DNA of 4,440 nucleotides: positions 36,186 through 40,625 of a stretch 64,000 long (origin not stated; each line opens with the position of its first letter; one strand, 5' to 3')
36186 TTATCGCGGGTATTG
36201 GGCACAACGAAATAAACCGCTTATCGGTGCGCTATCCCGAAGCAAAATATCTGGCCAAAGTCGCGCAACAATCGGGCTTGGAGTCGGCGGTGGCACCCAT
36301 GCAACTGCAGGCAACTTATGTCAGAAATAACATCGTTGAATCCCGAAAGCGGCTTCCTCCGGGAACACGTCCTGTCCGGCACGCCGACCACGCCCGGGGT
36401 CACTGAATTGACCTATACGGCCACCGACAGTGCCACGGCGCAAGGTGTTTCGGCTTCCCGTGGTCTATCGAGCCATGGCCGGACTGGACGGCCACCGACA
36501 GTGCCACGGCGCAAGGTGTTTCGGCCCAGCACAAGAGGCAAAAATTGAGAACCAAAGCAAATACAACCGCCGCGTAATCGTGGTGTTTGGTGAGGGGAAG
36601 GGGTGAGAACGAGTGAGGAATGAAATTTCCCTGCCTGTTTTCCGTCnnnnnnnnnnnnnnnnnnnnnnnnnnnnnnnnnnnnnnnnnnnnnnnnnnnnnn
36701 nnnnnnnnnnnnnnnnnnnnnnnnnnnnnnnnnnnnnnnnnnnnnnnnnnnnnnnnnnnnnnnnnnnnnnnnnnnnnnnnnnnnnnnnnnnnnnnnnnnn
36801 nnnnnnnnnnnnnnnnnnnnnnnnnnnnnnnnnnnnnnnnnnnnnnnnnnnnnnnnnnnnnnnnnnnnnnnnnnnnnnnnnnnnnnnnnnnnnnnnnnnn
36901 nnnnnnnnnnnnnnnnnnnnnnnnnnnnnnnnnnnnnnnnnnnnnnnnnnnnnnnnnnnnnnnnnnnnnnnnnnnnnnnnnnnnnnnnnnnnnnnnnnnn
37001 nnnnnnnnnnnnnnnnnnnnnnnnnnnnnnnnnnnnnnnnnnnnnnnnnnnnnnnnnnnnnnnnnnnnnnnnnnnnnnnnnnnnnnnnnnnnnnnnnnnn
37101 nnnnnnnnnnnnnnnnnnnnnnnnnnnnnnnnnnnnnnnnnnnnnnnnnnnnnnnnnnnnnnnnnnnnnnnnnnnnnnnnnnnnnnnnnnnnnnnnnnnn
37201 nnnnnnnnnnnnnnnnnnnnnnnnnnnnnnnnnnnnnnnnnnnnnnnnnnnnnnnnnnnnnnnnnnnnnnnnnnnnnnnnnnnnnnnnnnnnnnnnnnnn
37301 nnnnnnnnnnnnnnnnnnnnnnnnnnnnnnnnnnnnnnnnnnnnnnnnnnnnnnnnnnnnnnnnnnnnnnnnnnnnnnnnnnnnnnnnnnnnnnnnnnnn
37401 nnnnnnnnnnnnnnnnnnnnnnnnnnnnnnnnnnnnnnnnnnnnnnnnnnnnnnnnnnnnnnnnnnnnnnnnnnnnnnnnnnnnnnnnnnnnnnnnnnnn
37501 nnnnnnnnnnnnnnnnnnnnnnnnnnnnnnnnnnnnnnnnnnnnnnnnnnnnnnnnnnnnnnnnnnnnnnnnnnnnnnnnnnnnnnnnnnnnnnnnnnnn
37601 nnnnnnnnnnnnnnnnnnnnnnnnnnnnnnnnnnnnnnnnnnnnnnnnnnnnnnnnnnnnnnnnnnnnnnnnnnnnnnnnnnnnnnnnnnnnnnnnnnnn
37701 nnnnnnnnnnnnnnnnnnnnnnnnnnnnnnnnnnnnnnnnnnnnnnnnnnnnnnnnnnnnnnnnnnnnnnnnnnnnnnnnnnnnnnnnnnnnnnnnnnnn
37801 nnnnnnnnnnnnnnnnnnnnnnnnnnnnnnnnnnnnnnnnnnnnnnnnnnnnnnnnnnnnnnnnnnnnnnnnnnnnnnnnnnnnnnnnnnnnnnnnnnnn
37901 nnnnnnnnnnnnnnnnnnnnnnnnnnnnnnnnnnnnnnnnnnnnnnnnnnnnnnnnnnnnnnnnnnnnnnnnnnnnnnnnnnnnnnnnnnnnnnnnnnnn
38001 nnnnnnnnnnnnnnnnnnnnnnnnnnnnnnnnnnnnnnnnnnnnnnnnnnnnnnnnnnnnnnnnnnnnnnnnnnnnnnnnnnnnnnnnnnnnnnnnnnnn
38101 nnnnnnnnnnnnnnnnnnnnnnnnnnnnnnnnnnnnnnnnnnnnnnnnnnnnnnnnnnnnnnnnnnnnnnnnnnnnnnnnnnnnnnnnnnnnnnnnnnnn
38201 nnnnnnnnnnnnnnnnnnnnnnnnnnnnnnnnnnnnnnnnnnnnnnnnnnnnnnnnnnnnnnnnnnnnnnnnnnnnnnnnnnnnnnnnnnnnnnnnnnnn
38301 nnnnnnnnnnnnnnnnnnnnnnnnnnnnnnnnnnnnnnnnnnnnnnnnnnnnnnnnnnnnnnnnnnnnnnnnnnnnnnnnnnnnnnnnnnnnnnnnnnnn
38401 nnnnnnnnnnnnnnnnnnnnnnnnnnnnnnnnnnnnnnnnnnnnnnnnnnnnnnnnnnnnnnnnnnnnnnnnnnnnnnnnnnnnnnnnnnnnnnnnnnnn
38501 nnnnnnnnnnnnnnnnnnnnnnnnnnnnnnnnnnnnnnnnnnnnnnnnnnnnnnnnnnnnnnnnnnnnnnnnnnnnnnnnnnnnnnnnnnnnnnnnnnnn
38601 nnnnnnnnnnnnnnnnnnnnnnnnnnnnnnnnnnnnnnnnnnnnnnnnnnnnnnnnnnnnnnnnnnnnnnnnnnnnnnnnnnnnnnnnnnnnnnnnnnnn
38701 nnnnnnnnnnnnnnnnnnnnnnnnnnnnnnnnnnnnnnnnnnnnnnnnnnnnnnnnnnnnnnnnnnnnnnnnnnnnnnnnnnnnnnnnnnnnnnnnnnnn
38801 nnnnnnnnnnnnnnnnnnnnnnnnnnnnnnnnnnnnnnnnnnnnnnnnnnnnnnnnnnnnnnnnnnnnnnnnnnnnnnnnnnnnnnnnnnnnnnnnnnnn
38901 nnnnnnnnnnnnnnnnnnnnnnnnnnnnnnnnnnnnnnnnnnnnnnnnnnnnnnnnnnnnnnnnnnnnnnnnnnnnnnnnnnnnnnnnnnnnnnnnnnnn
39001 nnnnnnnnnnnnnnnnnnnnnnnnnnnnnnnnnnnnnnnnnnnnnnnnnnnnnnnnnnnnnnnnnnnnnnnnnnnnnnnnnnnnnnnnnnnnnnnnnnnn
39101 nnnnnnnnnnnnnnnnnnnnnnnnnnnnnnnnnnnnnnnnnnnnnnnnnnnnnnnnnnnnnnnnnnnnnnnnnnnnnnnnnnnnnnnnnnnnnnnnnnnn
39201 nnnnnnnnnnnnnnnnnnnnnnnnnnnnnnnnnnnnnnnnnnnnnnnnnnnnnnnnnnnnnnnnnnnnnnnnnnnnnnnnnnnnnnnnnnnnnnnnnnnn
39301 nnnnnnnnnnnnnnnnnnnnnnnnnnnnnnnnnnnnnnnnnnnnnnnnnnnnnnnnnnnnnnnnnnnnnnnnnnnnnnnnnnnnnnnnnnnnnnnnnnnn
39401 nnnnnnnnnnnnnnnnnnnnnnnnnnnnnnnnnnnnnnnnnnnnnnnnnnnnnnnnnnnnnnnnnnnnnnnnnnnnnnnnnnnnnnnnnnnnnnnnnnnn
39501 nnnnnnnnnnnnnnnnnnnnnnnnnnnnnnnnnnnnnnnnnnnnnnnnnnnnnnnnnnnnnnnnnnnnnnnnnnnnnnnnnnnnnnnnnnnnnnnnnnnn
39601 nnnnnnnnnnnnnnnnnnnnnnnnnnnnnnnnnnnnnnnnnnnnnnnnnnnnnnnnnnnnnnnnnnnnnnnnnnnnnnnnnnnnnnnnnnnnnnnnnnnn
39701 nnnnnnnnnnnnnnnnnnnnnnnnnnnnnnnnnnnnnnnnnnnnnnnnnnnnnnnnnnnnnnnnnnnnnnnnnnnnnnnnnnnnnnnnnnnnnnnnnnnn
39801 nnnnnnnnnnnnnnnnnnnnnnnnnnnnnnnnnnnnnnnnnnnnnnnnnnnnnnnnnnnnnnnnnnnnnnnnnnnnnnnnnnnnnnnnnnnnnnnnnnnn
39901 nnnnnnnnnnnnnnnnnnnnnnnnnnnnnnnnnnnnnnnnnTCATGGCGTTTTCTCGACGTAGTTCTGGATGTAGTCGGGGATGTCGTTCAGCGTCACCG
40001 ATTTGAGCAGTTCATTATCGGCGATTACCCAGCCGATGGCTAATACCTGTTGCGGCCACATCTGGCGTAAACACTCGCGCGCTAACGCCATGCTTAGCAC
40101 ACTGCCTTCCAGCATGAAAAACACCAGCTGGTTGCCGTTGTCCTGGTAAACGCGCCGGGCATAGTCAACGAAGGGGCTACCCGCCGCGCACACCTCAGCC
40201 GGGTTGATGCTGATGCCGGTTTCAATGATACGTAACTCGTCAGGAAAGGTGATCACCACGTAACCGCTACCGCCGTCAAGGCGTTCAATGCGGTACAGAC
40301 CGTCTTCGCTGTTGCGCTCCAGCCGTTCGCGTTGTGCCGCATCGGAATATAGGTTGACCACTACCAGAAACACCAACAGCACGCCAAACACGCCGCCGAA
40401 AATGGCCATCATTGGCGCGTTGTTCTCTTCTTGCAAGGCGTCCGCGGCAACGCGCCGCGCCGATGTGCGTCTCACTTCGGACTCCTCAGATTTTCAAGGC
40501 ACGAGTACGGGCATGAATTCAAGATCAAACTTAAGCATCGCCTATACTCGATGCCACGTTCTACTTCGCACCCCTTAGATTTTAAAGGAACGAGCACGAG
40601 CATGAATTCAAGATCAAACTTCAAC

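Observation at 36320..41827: G+C-rich 5.5-kb insertion carrying a four-gene MotA/ExbB-like + ExbD-like + FGE-fold envelope cassette that I cannot equate with a known system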

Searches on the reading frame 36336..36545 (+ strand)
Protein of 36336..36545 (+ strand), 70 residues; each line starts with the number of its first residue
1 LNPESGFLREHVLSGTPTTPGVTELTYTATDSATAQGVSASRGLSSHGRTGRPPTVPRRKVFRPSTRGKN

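Call 79: search_protein_families(library=pfam, proteins=[window:36336-36545:+], max_evalue=1)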
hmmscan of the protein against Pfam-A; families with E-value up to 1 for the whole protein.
seq(70 aa): 1 family
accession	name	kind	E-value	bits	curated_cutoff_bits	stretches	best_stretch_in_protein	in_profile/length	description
PF05345.18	He_PIG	-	0.0087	16.9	24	1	12-37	60-87/96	Putative Ig domain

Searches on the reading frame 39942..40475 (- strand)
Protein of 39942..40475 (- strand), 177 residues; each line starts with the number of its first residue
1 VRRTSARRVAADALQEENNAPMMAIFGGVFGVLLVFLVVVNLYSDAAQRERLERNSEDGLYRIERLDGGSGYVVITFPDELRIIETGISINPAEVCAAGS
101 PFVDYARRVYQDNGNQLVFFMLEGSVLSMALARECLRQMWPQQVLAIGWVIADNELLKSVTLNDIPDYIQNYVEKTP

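Call 3: search_protein_families(library=pfam, proteins=[window:39942-40475:-], max_evalue=1)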
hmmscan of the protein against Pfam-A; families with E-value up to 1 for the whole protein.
window:39942-40475:- (177 aa): 0 families

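Call 4: search_protein_families(library=padloc, proteins=[window:39942-40475:-], max_evalue=1)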
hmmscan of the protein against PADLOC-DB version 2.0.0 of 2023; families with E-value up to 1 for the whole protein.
window:39942-40475:- (177 aa): 0 families

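Call 5: search_protein_families(library=ncbifam, proteins=[window:39942-40475:-], max_evalue=1)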
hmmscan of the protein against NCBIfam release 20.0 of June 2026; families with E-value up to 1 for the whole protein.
window:39942-40475:- (177 aa): 0 families

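Call 22: find_homologous_proteins(query=window:39942-40475:-, max_evalue=0.001)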
Query window:39942-40475:- (177 aa): 196 proteins with E <= 0.001 among 336 candidates; the best 120 are listed.
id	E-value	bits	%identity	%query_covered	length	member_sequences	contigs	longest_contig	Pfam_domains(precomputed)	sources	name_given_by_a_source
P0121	2.4e-99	348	91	99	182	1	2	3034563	-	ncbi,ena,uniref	ncbi:hypothetical protein [Candidatus Spongiihabitans sp.]|uniref:hypothetical protein n=1 Tax=Candi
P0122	1.5e-96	339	88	99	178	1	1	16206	-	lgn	-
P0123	2.8e-96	338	90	94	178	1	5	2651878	-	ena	-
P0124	2.7e-93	328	86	96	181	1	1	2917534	-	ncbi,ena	-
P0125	5.7e-93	327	86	97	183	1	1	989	-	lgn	-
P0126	1.6e-92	326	83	99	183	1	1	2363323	-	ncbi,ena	-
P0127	3.7e-92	325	86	98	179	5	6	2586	-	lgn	-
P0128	6.7e-87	308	91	88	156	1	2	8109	-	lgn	-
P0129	3.2e-84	299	77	98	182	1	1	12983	-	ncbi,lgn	-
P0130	4.5e-84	298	77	99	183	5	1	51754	-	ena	-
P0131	5.0e-84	298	77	100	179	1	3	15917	-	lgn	-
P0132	2.4e-83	296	78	98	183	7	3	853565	-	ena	-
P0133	1.1e-81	291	73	100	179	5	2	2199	-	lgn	-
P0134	1.7e-81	290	84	88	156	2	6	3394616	-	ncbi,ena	-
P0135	3.6e-81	289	83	88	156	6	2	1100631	-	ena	-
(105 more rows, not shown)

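Call 26: search_solved_structures(query=A2, max_evalue=10, show_alignments=2)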
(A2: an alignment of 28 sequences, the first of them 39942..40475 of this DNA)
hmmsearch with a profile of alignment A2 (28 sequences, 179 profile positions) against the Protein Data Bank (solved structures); distinct sequences matched with E-value up to 10: 10.
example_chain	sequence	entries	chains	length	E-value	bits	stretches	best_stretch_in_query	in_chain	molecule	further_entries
9i91_A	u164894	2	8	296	0.2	14.5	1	14-91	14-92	Non-homologous end joining protein Ku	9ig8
7czl_H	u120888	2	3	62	0.62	12.9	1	21-47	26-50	Photosystem II reaction center protein H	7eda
3wu2_H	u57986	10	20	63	0.67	12.8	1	21-47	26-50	Photosystem II reaction center protein H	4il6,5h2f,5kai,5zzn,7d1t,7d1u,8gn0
3a0b_H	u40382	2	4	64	0.69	12.7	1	21-47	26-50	Photosystem II reaction center protein H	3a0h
11yo_H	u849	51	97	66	0.71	12.7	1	21-47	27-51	Photosystem II reaction center protein H | photosystem II PsbH protein | Photosystem II reaction center H protein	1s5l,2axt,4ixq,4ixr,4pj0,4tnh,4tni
3kzi_H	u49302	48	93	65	0.71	12.7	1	21-47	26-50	Photosystem II reaction center protein H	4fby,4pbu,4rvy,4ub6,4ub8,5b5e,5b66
6pxb_F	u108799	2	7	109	0.88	12.4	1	50-88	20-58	Ras GTPase-activating protein 1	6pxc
9t5u_H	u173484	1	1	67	1.1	12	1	21-46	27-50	PsbH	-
9evx_H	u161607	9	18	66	1.4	11.7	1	21-47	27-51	Photosystem II reaction center protein H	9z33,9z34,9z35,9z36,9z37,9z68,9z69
4yuu_H1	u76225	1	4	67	1.7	11.4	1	21-55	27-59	Photosystem II reaction center protein H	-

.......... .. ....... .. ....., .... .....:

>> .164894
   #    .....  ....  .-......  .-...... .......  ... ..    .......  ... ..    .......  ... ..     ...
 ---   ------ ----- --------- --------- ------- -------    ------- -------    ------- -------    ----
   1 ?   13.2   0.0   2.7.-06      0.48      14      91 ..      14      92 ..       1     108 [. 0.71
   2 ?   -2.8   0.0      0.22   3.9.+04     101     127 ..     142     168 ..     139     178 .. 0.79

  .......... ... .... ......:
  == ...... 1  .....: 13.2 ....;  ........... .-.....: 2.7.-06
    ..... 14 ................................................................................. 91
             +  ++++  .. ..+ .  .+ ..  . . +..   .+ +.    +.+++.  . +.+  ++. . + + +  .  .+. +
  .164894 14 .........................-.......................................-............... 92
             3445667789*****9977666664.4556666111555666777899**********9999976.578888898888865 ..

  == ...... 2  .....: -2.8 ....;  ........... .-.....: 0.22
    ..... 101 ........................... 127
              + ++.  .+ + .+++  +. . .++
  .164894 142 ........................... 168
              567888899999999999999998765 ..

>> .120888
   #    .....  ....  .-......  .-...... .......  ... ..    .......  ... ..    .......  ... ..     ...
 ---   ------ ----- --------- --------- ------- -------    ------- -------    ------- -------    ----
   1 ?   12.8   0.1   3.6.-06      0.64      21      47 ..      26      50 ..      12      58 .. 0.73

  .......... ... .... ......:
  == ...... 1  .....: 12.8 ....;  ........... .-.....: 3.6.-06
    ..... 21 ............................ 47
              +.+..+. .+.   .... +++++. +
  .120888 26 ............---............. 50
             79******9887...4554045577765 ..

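Call 38: predict_structure(alignment_id=A2)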
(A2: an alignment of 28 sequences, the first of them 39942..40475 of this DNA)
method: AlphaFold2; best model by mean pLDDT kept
length: 177 residues; sequences in the alignment: 28
mean_pLDDT: 65.0   pTM: 0.54
mean pLDDT of the five models: 65.0, 62.9, 59.5, 57.4, 51.0
residues with pLDDT >= 90: 22; 70-90: 58; 50-70: 42; < 50: 55
segments of 3 or more residues with pLDDT < 50: 1-22, 44-60, 155-165, 174-177
pLDDT, mean of each block of 10 residues (from residue 1): 36 40 56 68 45 41 63 82 84 91 90 79 83 90 74 49 47 46
secondary structure, 60 per line:
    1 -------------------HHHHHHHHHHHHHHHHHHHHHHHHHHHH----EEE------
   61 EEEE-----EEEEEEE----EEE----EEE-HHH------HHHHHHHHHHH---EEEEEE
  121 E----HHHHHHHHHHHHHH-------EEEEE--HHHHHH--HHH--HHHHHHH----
elements in order: H20-47 E52-54 E61-64 E70-76 E81-83 E88-90 H101-111 E115-121 H126-139 E147-151 H154-159 H167-173

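Call 42: fold_search(model_id=the predicted structure, library=pdb)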
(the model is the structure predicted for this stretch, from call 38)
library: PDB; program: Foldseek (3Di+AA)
matches with E <= 10: 807; with E <= 0.001: 0
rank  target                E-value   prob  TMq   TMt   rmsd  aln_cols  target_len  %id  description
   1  5by4                  7.3e-02  0.82  0.29  0.45   3.8        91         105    8  Structure and function of the Escherichia coli Tol-Pal stator protein TolR (released 2015-09-16)
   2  7ooc_J                1.1e-01  0.47  0.25  0.34   6.1       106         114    8  Mycoplasma pneumoniae 30S subunit of ribosomes in chloramphenicol-treated cells (released 2022-05-25)
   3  8q3k_E                1.6e-01  0.41  0.31  0.27  10.7       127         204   11  The open state of the ASFV apo-RNA polymerase (released 2024-02-14)
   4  5hji                  1.8e-01  0.12  0.19  0.12  15.5       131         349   11  Crystal Structure of Pyrococcus abyssi Trm5a complexed with adenosine (released 2016-10-12)
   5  8vgd_B                2.2e-01  0.89  0.33  0.70   2.9        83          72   10  Complex of ExbD with D-box peptide: Tetragonal form (released 2024-02-14)
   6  5hjj                  2.2e-01  0.11  0.19  0.12  15.5       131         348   11  Crystal Structure of Pyrococcus abyssi Trm5a (released 2016-10-12)
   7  6qg0_C                3.8e-01  0.20  0.21  0.12   5.7        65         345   12  Structure of eIF2B-eIF2 (phosphorylated at Ser51) complex (model 1) (released 2019-06-26)
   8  8rdd                  4.1e-01  0.16  0.23  0.25   8.2       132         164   13  Crystal structure of Saccharomyces cerevisiae Nmd4 protein involved in nonsense mediated mRNA decay (released 2024-08-14)
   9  8pe3_B                4.4e-01  0.38  0.26  0.14   8.9        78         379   14  Structure of Csm6' from Streptococcus thermophilus in complex with cyclic hexa-adenylate (cA6) (released 2023-10-04)
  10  6yw5_KK               4.4e-01  0.25  0.28  0.35   5.6       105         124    8  The structure of the small subunit of the mitoribosome from Neurospora crassa (released 2020-11-11)
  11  4m6w_B                4.6e-01  0.21  0.24  0.23   8.3        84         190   12  Crystal structure of the C-terminal segment of FANCM in complex with FAAP24 (released 2013-10-02)
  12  6cod_A                4.6e-01  0.05  0.17  0.13  15.2       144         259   13  AtHNL enantioselectivity mutant At-A9-H7 Apo Y13C,Y121L,P126F,L128W,C131T,F179L,A209I with benzaldehyde (released 2019-03-20)
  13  5hjk                  4.9e-01  0.08  0.19  0.12  11.1       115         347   11  Crystal Structure of Pyrococcus abyssi Trm5a complexed with SAH (released 2016-10-12)
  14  7r8f                  5.3e-01  0.30  0.29  0.09   5.6       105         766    8  Crystal structure of Pseudooceanicola lipolyticus Argonaute (released 2022-07-06)
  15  5wt1_A                5.3e-01  0.08  0.18  0.12  11.2       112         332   11  Pyrococcus abyssi methyltransferase PaTrm5a bound by SAH and cognate tRNA (released 2017-12-13)
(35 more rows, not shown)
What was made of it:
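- B's best fold matches are TolR and ExbD (call 42).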

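Call 88: find_related_loci(query=A2, collection=metagenome_contigs, flank=6000)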
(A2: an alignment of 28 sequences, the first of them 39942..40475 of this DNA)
Query A2 (177 aa) in metagenome_contigs; peptide patterns used: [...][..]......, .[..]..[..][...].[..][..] (x = any residue, [..] = any of these).
600 stretches matched a pattern (row limit reached: there are more); 4 encode a relative of the query (tblastn E <= 1e-3); 4 distinct loci.
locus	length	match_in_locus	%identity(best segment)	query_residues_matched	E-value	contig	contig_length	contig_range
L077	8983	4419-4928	78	8-177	1e-90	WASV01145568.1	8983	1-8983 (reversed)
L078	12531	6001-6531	72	1-177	7e-76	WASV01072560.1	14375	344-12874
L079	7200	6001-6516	62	6-175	2e-72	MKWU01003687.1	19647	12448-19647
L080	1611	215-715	65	9-175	7e-71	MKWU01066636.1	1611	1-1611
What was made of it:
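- All 4 confirmed hits in a scan of 241 M metagenome records are from sponge metagenomes (call 88).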
